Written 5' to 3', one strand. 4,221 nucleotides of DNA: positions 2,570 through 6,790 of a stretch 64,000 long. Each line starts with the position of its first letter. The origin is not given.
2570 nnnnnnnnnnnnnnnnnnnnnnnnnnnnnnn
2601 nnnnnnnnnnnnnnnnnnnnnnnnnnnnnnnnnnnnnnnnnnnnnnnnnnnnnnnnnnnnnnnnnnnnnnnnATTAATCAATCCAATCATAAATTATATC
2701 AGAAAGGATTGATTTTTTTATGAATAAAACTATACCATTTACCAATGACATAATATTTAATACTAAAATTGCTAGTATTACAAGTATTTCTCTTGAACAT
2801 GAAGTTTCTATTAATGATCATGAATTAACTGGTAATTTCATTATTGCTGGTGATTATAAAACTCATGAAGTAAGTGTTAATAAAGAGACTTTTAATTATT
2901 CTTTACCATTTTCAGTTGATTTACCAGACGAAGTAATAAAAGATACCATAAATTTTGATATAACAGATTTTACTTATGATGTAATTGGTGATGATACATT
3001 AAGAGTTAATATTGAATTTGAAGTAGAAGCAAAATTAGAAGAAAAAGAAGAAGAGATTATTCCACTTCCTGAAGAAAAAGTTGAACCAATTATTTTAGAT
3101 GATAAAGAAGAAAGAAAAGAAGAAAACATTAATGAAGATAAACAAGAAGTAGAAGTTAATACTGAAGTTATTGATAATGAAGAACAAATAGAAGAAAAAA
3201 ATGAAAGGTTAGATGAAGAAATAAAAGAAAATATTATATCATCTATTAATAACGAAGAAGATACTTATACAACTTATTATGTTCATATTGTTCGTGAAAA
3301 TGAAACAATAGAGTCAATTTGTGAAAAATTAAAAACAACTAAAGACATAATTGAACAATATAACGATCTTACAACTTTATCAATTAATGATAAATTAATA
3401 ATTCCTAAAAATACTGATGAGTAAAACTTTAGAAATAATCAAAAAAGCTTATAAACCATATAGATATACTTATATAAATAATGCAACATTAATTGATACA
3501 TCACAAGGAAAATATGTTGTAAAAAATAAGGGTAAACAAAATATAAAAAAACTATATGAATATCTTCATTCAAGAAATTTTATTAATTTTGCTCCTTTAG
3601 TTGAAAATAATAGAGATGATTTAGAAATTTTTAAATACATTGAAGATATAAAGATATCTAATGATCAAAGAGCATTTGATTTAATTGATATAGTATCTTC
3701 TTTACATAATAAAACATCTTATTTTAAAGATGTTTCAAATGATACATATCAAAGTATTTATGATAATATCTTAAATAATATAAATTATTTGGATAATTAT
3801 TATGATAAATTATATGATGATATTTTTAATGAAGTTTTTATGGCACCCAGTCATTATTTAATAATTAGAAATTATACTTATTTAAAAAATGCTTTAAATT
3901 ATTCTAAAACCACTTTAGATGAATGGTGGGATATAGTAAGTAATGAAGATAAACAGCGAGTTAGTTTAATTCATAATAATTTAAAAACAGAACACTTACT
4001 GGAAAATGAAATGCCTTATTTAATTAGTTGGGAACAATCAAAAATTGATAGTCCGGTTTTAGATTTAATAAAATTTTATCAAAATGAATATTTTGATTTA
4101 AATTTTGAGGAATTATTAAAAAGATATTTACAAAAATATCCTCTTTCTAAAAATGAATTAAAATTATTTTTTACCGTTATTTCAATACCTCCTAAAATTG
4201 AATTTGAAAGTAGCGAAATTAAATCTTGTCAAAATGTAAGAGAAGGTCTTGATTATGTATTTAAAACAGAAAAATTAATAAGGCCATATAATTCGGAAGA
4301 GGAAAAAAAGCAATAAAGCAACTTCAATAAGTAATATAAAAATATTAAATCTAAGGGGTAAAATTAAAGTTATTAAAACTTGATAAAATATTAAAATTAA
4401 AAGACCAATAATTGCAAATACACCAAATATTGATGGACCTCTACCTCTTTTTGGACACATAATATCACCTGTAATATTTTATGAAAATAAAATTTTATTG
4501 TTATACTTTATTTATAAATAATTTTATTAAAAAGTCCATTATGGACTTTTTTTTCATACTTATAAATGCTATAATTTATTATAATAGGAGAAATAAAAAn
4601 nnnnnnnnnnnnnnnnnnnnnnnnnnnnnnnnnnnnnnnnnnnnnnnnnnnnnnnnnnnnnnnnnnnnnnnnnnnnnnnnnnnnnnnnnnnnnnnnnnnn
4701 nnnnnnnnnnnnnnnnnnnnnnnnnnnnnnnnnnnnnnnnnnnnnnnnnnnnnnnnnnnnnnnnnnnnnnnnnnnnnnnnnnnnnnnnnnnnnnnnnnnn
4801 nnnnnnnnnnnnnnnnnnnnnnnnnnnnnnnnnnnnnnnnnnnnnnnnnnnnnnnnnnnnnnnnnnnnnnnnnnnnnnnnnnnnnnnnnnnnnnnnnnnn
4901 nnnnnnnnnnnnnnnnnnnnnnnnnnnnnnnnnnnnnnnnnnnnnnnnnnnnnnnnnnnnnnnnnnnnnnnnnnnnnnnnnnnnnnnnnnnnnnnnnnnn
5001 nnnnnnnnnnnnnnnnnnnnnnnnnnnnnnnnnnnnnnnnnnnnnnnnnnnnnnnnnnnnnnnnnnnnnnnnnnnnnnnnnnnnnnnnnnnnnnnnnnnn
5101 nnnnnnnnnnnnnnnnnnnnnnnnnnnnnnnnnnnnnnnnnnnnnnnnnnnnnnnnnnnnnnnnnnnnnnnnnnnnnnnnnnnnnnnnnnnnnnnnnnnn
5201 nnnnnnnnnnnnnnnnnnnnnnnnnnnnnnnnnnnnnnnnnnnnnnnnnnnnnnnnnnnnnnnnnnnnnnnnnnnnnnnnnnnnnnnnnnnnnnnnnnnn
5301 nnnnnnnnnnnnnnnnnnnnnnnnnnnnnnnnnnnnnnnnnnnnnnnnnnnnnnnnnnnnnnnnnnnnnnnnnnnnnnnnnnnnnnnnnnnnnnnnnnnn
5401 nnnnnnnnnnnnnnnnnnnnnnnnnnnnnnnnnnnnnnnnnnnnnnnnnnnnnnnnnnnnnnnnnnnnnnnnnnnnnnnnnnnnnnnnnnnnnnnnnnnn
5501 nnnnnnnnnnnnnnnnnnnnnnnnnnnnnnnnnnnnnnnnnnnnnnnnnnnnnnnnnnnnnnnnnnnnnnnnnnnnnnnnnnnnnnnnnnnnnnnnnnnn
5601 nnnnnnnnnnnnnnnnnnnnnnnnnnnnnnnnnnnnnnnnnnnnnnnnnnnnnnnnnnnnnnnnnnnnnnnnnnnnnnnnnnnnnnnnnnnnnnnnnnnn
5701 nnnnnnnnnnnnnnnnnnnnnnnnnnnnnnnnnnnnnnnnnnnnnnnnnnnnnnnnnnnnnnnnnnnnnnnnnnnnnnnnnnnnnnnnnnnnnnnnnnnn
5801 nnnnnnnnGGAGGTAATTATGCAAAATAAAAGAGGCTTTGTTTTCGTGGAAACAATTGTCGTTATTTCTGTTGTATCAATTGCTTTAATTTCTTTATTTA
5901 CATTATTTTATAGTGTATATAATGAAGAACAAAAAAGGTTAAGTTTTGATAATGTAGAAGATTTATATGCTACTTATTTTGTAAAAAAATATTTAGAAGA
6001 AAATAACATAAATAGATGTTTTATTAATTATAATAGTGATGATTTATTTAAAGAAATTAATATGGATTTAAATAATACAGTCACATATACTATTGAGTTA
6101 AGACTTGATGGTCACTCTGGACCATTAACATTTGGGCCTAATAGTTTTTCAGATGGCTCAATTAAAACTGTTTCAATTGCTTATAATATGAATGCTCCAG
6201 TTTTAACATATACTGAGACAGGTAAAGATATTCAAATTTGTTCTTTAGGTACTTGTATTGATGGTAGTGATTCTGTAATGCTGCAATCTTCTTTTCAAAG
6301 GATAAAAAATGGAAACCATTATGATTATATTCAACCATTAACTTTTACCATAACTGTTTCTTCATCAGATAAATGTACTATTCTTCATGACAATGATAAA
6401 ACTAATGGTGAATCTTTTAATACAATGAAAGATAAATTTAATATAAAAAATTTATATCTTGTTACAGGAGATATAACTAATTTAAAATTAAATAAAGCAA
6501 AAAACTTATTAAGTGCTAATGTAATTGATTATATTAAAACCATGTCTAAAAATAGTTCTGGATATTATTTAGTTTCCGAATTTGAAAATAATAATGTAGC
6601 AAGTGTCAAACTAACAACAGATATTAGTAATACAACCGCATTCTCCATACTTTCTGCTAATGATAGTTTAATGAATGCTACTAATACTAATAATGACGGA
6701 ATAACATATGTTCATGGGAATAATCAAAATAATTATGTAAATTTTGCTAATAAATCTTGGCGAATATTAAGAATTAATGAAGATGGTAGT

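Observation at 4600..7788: Orphan operon of three prepilin-type proteins, two of them very large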

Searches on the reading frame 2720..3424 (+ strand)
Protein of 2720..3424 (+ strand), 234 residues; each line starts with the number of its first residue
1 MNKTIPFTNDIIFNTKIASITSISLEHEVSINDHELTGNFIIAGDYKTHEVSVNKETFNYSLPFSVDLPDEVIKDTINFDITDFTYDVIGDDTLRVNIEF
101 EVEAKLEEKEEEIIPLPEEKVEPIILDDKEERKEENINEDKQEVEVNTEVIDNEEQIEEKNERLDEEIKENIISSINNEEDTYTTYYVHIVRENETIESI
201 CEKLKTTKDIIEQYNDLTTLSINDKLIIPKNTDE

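Call 8: search_protein_families(library=pfam, proteins=[window:2720-3424:+], max_evalue=0.01)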
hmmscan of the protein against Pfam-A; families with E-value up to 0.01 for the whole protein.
window:2720-3424:+ (234 aa): 1 family
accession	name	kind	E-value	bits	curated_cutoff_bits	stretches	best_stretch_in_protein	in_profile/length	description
PF01476.26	LysM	-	0.00021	21.6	20.9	1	189-229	1-43/43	LysM domain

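Call 72: search_protein_families(library=ncbifam, proteins=[window:2720-3424:+], max_evalue=0.01)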
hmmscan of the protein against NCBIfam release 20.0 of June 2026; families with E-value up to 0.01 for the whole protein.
window:2720-3424:+ (234 aa): 0 families

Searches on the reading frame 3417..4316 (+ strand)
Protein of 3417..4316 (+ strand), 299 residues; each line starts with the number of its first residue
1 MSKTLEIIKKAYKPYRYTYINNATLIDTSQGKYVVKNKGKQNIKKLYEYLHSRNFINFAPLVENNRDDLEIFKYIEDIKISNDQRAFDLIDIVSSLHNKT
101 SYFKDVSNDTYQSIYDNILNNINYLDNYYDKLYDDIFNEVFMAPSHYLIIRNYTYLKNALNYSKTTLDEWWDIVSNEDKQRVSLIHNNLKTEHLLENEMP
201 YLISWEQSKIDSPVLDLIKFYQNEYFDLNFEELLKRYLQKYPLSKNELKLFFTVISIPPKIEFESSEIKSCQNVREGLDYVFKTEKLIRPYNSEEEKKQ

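Call 8: search_protein_families(library=pfam, proteins=[window:3417-4316:+], max_evalue=0.01)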
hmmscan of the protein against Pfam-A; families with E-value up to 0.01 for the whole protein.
window:3417-4316:+ (299 aa): 0 families

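Call 72: search_protein_families(library=ncbifam, proteins=[window:3417-4316:+], max_evalue=0.01)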
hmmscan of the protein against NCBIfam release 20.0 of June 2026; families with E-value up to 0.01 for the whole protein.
window:3417-4316:+ (299 aa): 1 family
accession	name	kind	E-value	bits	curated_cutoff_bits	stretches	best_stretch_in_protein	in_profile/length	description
TIGR02904.1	spore_ysxE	equivalog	3.6e-24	85.6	263.55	1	26-261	25-282/309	spore coat protein YsxE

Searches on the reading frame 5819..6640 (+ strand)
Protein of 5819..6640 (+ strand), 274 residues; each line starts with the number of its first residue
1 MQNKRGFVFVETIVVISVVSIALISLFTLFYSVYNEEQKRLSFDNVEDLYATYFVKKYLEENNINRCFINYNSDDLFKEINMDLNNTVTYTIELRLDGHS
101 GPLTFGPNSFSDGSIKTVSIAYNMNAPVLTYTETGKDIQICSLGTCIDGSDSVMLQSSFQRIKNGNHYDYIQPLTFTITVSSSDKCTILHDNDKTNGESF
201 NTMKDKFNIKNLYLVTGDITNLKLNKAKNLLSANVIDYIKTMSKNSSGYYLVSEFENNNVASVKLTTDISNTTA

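Call 70: search_protein_families(library=ncbifam, alignment_id=A3, max_evalue=0.1)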
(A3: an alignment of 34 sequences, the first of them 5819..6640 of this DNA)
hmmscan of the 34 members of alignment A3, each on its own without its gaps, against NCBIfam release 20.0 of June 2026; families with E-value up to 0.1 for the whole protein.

A. member 1, window:5819-6640:+ (274 aa): 4 families
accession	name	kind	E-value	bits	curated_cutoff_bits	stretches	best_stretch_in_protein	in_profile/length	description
NF041002.1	pilin_ComGF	equivalog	0.0011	19.2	80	1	5-72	2-68/139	competence type IV pilus minor pilin ComGF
NF041013.1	T4P_ComGE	equivalog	0.011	15.8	49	1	2-73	1-71/83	competence type IV pilus minor pilin ComGE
TIGR02532.1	IV_pilin_GFxxxE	domain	0.086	12.7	16.3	0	4-23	1-20/24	prepilin-type N-terminal cleavage/methylation domain-containing protein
NF040982.1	ComGD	equivalog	0.099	13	70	1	4-51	1-48/139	competence type IV pilus minor pilin ComGD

B. families by the number of members that match (of 34 scanned): 30 families (the first 25 are shown)
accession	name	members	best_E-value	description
NF041013.1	T4P_ComGE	22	1.3e-05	competence type IV pilus minor pilin ComGE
NF041002.1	pilin_ComGF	21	2.8e-05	competence type IV pilus minor pilin ComGF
TIGR02532.1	IV_pilin_GFxxxE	11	0.0012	prepilin-type N-terminal cleavage/methylation domain-containing protein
NF040982.1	ComGD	10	0.0004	competence type IV pilus minor pilin ComGD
NF007800.0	PRK10506.1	6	0.0087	prepilin peptidase-dependent protein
NF007862.0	PRK10574.1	4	0.013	prepilin peptidase-dependent pilin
NF040999.1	pilin_ComGC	3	0.00063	competence type IV pilus major pilin ComGC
TIGR02543.1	List_Bact_rpt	1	2.7e-06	TIGR02543 family repeat protein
NF007848.0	PRK10557.1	1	0.00013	prepilin peptidase-dependent protein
TIGR00876.1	tal_mycobact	1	0.0049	transaldolase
NF009157.0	PRK12497.4-3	1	0.0055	YraN family protein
NF041819.1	Dsr2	1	0.0064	anti-phage defense-associated sirtuin Dsr2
TIGR01708.2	typeII_sec_gspH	1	0.0067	type II secretion system minor pseudopilin GspH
NF041014.1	pilin_ComGG_2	1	0.0091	competence type IV pilus minor pilin ComGG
NF002854.0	PRK03147.1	1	0.012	thiol-disulfide oxidoreductase ResA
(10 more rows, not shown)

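Call 71: search_solved_structures(query=A3, max_evalue=10, show_alignments=2)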
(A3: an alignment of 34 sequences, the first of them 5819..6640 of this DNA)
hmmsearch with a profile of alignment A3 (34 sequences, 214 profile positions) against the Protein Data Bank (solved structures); distinct sequences matched with E-value up to 10: 4.
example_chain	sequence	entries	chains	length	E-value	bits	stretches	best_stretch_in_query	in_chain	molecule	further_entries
9egp_A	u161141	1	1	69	0.074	16.4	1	2-22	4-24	Geopilin domain 1 protein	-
7tgg_A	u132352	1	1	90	0.28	14.5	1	3-22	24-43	Geopilin domain 1 protein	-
4wgk_A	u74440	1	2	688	0.52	13.6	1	18-73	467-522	Neutral ceramidase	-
6zbc_B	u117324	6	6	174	6.8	10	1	35-155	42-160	Merozoite surface antigens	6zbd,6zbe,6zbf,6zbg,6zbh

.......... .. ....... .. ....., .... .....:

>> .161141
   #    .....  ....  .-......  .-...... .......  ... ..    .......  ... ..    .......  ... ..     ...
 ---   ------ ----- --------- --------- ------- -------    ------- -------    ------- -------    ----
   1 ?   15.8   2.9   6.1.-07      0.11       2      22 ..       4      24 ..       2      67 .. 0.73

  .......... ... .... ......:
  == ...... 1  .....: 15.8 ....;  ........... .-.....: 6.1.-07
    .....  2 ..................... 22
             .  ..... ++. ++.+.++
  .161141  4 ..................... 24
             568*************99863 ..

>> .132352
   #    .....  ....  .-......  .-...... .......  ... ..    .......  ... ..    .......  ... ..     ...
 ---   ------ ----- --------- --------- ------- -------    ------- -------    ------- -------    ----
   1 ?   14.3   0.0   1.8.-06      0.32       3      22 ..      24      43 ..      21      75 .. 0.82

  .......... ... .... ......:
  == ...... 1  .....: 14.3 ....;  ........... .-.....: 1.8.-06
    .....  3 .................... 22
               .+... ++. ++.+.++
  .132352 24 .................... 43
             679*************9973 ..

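Call 88: find_related_loci(query=A3, collection=metagenome_contigs, flank=10000)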
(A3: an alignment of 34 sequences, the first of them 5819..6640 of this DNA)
Query A3 (274 aa) in metagenome_contigs; peptide patterns used: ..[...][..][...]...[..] (x = any residue, [..] = any of these).
251 stretches matched a pattern; 94 encode a relative of the query (tblastn E <= 1e-3); the best 80 are kept; 80 distinct loci.
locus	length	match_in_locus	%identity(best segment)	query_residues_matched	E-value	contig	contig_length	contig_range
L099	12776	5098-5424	35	3-118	3e-13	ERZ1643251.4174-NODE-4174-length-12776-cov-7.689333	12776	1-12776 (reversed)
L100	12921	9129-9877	44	1-90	2e-13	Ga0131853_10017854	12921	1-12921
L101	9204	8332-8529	42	1-66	3e-13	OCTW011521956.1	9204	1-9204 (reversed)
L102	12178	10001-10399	32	2-142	5e-13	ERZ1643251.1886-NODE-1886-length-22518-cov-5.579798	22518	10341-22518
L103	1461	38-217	50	1-60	4e-13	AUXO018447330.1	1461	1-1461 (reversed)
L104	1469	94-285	47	1-64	5e-13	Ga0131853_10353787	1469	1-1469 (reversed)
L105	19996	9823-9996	48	3-60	3e-12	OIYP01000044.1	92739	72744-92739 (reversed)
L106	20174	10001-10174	48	3-60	3e-12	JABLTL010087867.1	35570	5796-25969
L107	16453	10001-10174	48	3-60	3e-12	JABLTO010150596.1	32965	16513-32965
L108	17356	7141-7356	39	3-74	1e-11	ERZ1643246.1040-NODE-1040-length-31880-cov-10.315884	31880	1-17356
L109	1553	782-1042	39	1-89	2e-11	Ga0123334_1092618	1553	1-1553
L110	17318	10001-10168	48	1-56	8e-11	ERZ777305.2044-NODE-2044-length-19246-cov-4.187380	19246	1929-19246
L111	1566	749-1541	45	1-123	8e-11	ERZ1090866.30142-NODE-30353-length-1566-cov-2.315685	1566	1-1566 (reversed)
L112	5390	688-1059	30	1-111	1e-10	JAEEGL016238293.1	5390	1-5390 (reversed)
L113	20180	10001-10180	45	1-60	1e-10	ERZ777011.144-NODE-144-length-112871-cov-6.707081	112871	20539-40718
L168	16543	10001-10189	48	3-65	5e-5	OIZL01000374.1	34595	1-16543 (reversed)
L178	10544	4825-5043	36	1-76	5e-4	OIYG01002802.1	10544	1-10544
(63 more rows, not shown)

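Call 96: search_protein_families(library=pfam, proteins=[L105:3456-3674:+, L105:3685-4032:+, L105:4019-4396:+, L105:8384-9727:+, L105:9820-10365:+, L105:10355-10963:+, L168:8555-9013:+, L168:9076-9984:+, L178:4211-4819:+, L108:5571-7097:+], max_evalue=0.1)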
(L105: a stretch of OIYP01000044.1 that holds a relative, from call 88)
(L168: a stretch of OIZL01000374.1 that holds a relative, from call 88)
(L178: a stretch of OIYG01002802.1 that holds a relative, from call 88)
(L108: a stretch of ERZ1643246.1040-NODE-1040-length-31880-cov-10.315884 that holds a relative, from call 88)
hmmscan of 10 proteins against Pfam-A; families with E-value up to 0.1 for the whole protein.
L105:3456-3674:+ (72 aa): 2 families
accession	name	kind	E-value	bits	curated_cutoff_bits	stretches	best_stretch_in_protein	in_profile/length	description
PF04964.19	Flp_Fap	-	4.6e-06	26.8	32.2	1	2-40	4-42/46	Flp/Fap pilin component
PF04021.17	Class_IIIsignal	-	0.015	15.7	23.7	1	3-28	1-25/27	Class III signal peptide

L105:3685-4032:+ (115 aa): 3 families
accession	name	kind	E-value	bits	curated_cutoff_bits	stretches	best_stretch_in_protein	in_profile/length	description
PF07811.17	TadE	-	3.1e-10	40.5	22.9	1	5-38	1-34/43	TadE-like protein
PF17255.8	EbsA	-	0.051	14.3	25.9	1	11-89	41-115/133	EbsA-like protein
PF16964.10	TadF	-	0.073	13.4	27.3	0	2-81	5-73/178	Putative tight adherence pilin protein F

L105:4019-4396:+ (125 aa): 4 families
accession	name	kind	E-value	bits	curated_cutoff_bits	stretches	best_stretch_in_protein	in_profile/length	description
PF13400.11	Tad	-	0.00014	22.6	22.3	1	7-37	1-30/47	Putative Flp pilus-assembly TadE/G-like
PF07811.17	TadE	-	0.00027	21.4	22.9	1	7-42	1-36/43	TadE-like protein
PF11181.13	YflT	-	0.019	15.9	26.2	1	47-82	2-37/99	Heat induced stress protein YflT domain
PF24967.1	NTS_TR130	-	0.031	14.2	25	1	23-55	130-164/233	TR130 NTS domain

L105:8384-9727:+ (447 aa): 1 family
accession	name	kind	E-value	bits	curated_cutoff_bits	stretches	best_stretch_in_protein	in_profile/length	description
PF22852.1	SoxE_N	-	0.042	14.1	27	0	14-41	10-36/48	Sulfocyanin, N-terminal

L105:9820-10365:+ (181 aa): 0 families

L105:10355-10963:+ (202 aa): 1 family
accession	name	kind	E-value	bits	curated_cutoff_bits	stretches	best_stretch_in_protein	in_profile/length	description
PF07963.17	N_methyl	-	1.3e-07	31.3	21.2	1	5-30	2-27/27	Prokaryotic N-terminal methylation motif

L168:8555-9013:+ (152 aa): 4 families
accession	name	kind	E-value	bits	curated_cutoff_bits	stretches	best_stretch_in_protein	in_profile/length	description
PF07963.17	N_methyl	-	8.1e-07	28.8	21.2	1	2-25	4-27/27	Prokaryotic N-terminal methylation motif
PF23993.1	DUF7311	-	0.0053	17.8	27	1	11-61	6-55/150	Domain of unknown function (DUF7311)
PF14543.11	TAXi_N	-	0.053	14.1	30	1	50-114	41-106/176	Xylanase inhibitor N-terminal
PF25488.1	RNaseT2L_C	-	0.083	13.5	27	0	56-101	42-85/119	RNase T2-like C-terminal domain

L168:9076-9984:+ (302 aa): 1 family
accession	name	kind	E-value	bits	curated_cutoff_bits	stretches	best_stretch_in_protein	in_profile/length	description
PF02018.23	CBM_4_9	-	6.7e-06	27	25.9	1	73-177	2-120/136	Carbohydrate binding domain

L178:4211-4819:+ (202 aa): 0 families

L108:5571-7097:+ (508 aa): 0 families
